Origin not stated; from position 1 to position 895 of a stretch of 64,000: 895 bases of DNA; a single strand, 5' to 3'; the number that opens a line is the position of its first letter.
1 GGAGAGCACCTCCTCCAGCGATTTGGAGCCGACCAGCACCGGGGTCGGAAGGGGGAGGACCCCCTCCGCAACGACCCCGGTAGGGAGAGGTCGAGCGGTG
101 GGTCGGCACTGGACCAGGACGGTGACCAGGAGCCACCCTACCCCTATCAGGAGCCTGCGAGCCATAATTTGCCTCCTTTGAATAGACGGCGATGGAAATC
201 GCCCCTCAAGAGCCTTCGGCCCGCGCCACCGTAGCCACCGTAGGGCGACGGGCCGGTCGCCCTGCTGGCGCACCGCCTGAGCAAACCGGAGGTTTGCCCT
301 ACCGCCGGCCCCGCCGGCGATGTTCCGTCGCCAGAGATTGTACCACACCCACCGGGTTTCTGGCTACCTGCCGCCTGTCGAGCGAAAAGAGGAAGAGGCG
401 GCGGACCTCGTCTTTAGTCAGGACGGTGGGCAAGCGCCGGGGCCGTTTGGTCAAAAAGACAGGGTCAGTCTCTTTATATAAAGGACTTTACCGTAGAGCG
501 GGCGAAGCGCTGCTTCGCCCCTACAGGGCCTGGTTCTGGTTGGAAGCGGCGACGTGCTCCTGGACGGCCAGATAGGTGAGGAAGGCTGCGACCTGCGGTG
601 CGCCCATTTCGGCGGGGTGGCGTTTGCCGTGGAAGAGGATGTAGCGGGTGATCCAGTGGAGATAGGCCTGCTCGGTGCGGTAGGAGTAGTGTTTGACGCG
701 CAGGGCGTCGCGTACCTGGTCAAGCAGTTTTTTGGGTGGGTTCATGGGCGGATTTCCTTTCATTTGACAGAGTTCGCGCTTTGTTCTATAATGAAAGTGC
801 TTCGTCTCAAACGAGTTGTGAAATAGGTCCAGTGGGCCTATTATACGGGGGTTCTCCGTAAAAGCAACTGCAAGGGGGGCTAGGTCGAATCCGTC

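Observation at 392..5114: Integron-like cassette array with a dead integrase (intI remnant, Pc, attI, four ORF cassettes with attC sites)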

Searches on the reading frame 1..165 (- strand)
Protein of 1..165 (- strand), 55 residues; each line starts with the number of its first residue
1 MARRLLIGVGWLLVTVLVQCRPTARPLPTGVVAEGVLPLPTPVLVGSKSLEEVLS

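Call 55: search_protein_families(library=pfam, proteins=[window:1-165:-], max_evalue=10)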
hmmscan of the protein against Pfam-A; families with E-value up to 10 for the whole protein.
window:1-165:- (55 aa): 0 families

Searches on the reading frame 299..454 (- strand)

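Call 5: search_protein_families(library=pfam, proteins=[window:299-454:-], max_evalue=0.01)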
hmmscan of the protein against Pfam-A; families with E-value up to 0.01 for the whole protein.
window:299-454:- (51 aa): 0 families

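Call 6: search_protein_families(library=ncbifam, proteins=[window:299-454:-], max_evalue=0.01)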
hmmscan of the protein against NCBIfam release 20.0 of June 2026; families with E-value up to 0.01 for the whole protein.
window:299-454:- (51 aa): 1 family
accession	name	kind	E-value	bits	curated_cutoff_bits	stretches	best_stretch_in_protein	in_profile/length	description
TIGR02249.1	integrase_gron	subfamily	0.0036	16.7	265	1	2-23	92-113/315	integron integrase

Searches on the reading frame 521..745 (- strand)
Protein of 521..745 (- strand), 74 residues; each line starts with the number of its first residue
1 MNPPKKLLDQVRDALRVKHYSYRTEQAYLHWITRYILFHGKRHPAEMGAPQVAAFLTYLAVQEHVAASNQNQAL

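Call 5: search_protein_families(library=pfam, proteins=[window:521-745:-], max_evalue=0.01)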
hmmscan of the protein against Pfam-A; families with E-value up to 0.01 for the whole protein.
window:521-745:- (74 aa): 1 family
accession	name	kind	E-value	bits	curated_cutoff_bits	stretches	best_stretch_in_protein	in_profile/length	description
PF13495.12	Phage_int_SAM_4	-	3.8e-24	85.3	27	1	7-74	1-68/85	Phage integrase, N-terminal SAM-like domain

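Call 6: search_protein_families(library=ncbifam, proteins=[window:521-745:-], max_evalue=0.01)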
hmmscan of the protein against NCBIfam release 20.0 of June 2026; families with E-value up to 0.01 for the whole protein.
window:521-745:- (74 aa): 2 families
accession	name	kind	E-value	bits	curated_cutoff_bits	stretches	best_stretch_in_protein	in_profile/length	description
TIGR02249.1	integrase_gron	subfamily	4.6e-23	82.1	265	1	7-74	1-68/315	integron integrase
NF011946.0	PRK15417.1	equivalog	8.3e-21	74.5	435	1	6-74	15-83/337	integron integrase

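Call 11: find_encoding_contigs(protein=window:521-745:-, flank=10000, max_places=10)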
Protein window:521-745:- (74 aa): 1 contig read that carries it; 1 place shown.
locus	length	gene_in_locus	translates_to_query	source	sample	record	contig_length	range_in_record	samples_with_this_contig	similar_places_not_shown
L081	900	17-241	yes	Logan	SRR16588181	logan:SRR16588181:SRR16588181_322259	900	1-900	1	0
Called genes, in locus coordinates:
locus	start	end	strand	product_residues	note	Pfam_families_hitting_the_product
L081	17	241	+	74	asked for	PF13495:Phage_int_SAM_4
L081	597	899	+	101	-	?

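Call 16: find_related_loci(query=window:521-745:-, collection=genome_contigs, flank=10000)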
Query window:521-745:- (74 aa) in genome_contigs; peptide patterns used: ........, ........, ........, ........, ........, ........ (x = any residue, [..] = any of these).
459 stretches matched a pattern; 340 encode a relative of the query (tblastn E <= 1e-3); the best 80 are kept; 80 distinct loci.
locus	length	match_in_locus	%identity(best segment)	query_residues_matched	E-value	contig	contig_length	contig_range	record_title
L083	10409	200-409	77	5-74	7e-35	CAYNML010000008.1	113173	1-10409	MAG TPA_asm: uncultured Anaerolineae bacterium isolate binchicken_co107_373 genome assembly, contig: NODE_379_length_113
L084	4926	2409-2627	73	3-74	2e-34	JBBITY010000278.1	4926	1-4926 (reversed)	MAG: Desulfurellales bacterium isolate PLS170224_bin_407 NODE_6434_length_4926_cov_4.051735, whole genome shotgun sequen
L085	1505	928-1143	74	3-74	2e-34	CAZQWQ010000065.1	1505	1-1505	MAG TPA_asm: uncultured Gemmatimonadaceae bacterium isolate binchicken_co165_283 genome assembly, contig: k141_480847, w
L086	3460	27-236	77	4-73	2e-33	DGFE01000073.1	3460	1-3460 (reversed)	MAG TPA_asm: Competibacteraceae bacterium UBA3908 UBA3908_contig_9801, whole genome shotgun sequence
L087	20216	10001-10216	72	3-74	3e-33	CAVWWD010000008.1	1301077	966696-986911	MAG: uncultured Candidatus Rokubacteria bacterium isolate MFD00962.bin.2.205 genome assembly, contig: contig_8802, whole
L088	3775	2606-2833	71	1-74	2e-33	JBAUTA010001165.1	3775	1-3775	MAG: Kovacikia sp. isolate MFD02237_ilm_asm_bin5 k127_126704, whole genome shotgun sequence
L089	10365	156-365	77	4-73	3e-33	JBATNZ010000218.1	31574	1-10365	MAG: Candidatus Contendobacter sp. isolate MFD10518_ilm_asm_bin19 k127_314399, whole genome shotgun sequence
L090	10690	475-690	74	3-74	6e-33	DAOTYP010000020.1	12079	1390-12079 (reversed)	MAG TPA_asm: Anaerolineae bacterium isolate H27_366 k135_63048, whole genome shotgun sequence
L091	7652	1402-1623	69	1-74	4e-33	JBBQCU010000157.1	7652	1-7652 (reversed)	MAG: Methylococcales bacterium isolate Co_metawrap_1215 Cmw_1215_k141_17325074_length_7652_cov_9.0000, whole genome shot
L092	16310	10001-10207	75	6-74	5e-33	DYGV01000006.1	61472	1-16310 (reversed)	MAG TPA_asm: Anaerolinea thermophila isolate BE2012_54_8 Afr_mines_BE2012_283_length_61472_cov_3_274435, whole genome sh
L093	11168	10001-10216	74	3-74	5e-33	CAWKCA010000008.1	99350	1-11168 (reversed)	MAG: uncultured Candidatus Rokubacteria bacterium isolate MFD00962.bin.2.94 genome assembly, contig: contig_133558, whol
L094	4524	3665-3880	72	3-74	3e-33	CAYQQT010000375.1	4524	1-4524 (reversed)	MAG TPA_asm: uncultured bacterium isolate SRP136066_co1_130 genome assembly, contig: NODE_35484_length_4524_cov_31.92548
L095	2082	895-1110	74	3-74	5e-33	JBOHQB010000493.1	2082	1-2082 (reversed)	MAG: Candidatus Rokuibacteriota bacterium isolate H1-B1_metabat2.bin.40_sub k127_2423778, whole genome shotgun sequence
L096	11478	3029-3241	72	4-74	3e-33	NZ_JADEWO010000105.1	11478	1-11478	Oculatella sp. LEGE 06141 NODE_105_length_11478_cov_12.8168, whole genome shotgun sequence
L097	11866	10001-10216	71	3-74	1e-32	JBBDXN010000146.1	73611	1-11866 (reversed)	MAG: Candidatus Rokuibacteriota bacterium isolate LejiaD_70_14 Lejia_D_680_length_73611_cov_8, whole genome shotgun sequ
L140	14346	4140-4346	68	6-74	5e-31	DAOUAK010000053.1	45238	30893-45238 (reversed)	MAG TPA_asm: Chloroflexia bacterium isolate H63_651 k137_67640, whole genome shotgun sequence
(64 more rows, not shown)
